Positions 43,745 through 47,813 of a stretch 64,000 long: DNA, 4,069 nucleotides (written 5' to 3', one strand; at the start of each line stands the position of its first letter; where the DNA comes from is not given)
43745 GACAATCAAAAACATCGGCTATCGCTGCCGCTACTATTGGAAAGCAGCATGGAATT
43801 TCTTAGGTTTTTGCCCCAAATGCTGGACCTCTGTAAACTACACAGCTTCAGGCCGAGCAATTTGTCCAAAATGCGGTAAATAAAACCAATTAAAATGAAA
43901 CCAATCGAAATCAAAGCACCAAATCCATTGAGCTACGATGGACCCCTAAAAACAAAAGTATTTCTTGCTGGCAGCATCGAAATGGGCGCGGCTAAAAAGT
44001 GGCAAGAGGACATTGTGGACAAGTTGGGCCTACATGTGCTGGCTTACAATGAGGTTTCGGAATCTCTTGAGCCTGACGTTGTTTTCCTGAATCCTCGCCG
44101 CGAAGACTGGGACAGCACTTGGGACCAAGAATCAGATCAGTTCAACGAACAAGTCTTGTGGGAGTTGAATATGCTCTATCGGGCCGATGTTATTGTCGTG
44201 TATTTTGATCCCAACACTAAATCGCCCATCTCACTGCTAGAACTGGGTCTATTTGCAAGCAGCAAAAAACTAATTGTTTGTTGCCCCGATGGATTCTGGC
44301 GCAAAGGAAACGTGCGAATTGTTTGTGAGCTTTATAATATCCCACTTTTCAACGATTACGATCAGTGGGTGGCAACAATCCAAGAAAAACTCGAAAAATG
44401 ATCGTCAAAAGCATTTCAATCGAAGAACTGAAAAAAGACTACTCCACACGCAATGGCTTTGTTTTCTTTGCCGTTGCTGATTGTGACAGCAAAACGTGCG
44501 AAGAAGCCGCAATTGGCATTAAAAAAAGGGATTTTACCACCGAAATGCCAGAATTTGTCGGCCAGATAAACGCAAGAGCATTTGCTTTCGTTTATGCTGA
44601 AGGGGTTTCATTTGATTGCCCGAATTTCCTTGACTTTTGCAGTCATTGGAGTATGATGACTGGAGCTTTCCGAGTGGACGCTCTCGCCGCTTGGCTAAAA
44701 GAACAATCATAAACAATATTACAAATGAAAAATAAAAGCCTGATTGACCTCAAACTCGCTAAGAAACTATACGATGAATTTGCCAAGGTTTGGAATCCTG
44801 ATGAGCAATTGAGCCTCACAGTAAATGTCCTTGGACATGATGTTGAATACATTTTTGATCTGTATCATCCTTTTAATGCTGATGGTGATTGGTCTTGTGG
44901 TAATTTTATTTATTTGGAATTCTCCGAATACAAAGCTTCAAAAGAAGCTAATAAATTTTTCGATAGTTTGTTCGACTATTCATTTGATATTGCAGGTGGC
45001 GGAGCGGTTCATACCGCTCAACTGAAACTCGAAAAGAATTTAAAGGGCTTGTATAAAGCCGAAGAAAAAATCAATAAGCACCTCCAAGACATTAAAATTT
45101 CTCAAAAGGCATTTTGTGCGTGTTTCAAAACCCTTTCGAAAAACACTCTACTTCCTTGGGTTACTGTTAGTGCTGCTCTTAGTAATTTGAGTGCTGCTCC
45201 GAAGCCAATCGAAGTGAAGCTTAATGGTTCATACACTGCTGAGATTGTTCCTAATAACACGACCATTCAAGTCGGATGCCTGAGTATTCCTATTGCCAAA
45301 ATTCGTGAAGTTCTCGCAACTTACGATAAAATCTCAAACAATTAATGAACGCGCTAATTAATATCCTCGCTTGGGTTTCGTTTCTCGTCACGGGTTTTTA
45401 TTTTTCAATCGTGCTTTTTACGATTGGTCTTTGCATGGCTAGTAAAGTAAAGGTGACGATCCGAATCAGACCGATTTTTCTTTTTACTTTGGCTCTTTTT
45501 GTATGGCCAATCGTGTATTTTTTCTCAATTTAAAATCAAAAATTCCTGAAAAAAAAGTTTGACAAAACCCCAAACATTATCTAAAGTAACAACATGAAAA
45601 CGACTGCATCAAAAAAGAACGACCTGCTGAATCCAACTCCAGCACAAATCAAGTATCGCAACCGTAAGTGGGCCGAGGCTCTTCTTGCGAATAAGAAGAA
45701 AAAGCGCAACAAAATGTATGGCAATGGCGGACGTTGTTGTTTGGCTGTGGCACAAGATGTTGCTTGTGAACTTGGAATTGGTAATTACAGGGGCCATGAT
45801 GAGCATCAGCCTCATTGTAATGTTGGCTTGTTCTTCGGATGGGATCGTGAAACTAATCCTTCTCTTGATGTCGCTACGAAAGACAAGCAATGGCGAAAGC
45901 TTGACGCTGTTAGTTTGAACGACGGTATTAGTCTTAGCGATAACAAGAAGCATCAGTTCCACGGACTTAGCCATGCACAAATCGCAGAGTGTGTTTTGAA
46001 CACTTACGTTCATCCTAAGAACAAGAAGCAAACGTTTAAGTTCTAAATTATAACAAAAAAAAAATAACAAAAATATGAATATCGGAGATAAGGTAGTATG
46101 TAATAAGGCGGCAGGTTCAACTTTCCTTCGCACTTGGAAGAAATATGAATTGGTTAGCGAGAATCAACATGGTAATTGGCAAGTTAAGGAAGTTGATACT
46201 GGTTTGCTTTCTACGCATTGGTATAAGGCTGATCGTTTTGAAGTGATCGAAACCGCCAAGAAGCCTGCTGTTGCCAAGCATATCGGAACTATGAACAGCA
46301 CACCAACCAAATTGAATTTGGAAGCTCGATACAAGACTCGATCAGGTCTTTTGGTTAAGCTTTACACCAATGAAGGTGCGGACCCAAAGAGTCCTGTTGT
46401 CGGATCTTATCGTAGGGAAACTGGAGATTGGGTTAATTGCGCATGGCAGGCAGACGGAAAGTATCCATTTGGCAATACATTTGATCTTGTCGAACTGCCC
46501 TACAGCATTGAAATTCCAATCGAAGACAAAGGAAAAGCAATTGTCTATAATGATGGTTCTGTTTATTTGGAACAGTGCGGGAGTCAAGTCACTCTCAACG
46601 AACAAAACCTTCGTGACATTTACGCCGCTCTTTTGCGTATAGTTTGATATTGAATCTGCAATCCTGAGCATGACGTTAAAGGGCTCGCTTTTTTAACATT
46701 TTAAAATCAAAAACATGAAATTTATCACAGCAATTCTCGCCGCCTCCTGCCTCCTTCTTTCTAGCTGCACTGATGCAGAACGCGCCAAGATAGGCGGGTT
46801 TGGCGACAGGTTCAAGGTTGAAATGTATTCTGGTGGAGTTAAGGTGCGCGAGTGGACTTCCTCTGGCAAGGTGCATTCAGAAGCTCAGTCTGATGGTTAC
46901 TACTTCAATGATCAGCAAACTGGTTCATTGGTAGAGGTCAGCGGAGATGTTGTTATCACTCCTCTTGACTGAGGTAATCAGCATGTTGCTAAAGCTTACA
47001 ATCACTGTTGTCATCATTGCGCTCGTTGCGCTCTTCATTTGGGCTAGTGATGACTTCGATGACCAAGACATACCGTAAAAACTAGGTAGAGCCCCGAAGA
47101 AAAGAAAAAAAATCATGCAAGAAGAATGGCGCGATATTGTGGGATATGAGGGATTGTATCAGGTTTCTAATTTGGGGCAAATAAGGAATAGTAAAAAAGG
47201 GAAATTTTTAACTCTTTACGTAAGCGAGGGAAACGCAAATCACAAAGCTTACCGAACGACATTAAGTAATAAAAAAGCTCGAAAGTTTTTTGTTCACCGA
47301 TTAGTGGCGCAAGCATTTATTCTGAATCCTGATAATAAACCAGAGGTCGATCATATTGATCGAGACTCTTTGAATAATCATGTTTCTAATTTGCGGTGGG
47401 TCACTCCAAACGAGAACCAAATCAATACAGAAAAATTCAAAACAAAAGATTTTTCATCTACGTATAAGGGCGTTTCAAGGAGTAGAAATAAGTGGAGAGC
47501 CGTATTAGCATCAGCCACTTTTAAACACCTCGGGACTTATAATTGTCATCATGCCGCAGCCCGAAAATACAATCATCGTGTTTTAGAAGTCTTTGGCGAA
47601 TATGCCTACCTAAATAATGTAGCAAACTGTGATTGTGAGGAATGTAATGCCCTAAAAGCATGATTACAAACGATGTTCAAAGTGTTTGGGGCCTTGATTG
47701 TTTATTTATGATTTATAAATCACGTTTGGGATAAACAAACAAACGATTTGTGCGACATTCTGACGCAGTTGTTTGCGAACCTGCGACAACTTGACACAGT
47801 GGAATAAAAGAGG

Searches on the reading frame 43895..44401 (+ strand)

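Call 105: search_protein_families(library=pfam, proteins=[window:43895-44401:+], max_evalue=0.01)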
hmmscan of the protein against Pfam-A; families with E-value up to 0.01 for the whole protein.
window:43895-44401:+ (168 aa): 2 families
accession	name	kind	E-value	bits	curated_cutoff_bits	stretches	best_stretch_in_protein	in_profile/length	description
PF15891.11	Nuc_deoxyri_tr2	-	1.1e-34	119.3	30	1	19-134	1-105/105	Nucleoside 2-deoxyribosyltransferase like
PF05014.21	Nuc_deoxyrib_tr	-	0.0045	17.6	28.8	1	23-130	2-96/117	Nucleoside 2-deoxyribosyltransferase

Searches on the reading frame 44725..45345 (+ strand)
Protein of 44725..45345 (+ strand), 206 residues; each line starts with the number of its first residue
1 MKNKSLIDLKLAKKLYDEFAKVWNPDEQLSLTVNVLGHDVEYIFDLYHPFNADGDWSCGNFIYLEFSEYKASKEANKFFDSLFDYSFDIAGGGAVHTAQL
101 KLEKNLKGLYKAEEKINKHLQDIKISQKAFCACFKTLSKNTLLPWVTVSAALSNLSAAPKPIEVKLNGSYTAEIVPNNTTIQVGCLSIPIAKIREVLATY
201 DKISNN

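Call 17: search_protein_families(library=phrogs, proteins=[window:44725-45345:+], max_evalue=0.001)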
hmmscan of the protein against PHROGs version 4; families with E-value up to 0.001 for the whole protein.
window:44725-45345:+ (206 aa): 0 families

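Call 105: search_protein_families(library=pfam, proteins=[window:44725-45345:+], max_evalue=0.01)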
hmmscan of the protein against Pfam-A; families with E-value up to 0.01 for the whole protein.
window:44725-45345:+ (206 aa): 1 family
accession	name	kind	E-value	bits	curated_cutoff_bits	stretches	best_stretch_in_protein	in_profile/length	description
PF09325.15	Vps5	-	0.0053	16.8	27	1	101-163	35-95/236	Vps5 C terminal like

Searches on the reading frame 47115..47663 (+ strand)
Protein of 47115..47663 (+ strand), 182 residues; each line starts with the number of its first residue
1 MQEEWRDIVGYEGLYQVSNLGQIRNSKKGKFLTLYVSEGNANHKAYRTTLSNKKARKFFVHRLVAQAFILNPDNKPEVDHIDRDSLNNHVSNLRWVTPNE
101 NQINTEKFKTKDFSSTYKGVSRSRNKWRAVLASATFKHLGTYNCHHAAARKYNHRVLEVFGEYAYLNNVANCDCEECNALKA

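Call 105: search_protein_families(library=pfam, proteins=[window:47115-47663:+], max_evalue=0.01)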
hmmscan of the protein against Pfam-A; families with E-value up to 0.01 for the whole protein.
window:47115-47663:+ (182 aa): 2 families
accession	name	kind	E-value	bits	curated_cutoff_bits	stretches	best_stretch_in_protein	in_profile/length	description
PF07463.16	NUMOD4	-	7.6e-11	42.5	23.4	1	3-33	1-35/49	NUMOD4 motif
PF13392.12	HNH_3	-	2.6e-09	37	24.8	1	59-102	2-45/46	HNH endonuclease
